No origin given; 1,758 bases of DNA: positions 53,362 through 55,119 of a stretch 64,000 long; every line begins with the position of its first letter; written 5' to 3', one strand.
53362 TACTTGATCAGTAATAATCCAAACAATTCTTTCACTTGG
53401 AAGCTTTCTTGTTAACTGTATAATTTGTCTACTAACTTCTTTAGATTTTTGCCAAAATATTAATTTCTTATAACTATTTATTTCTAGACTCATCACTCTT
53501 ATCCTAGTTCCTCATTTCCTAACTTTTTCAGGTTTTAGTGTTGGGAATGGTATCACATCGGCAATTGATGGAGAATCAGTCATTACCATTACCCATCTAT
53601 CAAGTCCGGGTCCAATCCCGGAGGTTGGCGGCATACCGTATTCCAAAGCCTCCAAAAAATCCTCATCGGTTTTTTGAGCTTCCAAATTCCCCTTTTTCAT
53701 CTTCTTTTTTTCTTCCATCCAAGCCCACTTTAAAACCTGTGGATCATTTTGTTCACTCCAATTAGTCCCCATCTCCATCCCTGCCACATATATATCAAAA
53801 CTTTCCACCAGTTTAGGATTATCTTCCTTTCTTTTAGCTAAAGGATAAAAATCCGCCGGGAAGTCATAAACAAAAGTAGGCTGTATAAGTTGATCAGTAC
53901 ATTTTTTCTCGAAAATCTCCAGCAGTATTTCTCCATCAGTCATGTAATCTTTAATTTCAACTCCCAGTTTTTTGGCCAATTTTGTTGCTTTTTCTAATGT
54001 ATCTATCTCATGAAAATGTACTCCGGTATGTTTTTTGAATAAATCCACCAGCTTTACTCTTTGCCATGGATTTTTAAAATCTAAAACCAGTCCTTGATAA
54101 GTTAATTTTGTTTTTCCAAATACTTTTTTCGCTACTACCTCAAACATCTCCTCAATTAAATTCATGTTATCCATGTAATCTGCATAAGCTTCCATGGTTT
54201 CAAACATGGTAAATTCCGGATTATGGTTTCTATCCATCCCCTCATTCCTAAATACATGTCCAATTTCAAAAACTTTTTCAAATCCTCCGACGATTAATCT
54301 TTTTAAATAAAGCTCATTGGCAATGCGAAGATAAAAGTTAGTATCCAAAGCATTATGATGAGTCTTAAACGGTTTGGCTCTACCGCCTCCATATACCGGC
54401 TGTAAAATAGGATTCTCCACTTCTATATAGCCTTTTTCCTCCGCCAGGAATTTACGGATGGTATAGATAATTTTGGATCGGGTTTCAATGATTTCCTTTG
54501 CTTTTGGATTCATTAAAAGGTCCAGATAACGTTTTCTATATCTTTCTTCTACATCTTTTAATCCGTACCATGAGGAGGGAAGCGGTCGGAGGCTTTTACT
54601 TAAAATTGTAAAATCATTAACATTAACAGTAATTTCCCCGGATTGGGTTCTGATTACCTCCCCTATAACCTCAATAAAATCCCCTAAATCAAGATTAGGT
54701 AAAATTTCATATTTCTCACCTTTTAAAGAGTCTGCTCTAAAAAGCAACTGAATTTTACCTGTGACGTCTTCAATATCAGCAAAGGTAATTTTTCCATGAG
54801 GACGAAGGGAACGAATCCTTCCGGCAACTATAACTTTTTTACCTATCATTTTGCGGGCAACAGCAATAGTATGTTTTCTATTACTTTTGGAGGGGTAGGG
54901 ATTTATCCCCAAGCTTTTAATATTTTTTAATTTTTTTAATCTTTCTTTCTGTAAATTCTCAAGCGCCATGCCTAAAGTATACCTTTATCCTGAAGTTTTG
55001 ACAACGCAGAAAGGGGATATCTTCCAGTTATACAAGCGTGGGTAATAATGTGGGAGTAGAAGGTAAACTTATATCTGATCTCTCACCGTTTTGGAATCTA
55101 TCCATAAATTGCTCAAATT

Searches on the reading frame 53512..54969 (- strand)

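Call 36: search_protein_families(library=pfam, proteins=[window:53512-54969:-], max_evalue=0.001)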
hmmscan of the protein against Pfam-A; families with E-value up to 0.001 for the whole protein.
window:53512-54969:- (485 aa): 3 families
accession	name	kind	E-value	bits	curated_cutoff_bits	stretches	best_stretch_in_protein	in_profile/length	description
PF00152.25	tRNA-synt_2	-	9e-86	288.2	25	1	140-478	2-307/308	tRNA synthetases class II (D, K and N)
PF01336.31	tRNA_anti-codon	-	6.6e-17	61.7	27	1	46-123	1-75/75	OB-fold nucleic acid binding domain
PF01409.25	tRNA-synt_2d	-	0.0001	22.3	19.8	1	232-301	104-172/246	tRNA synthetases class II core domain (F)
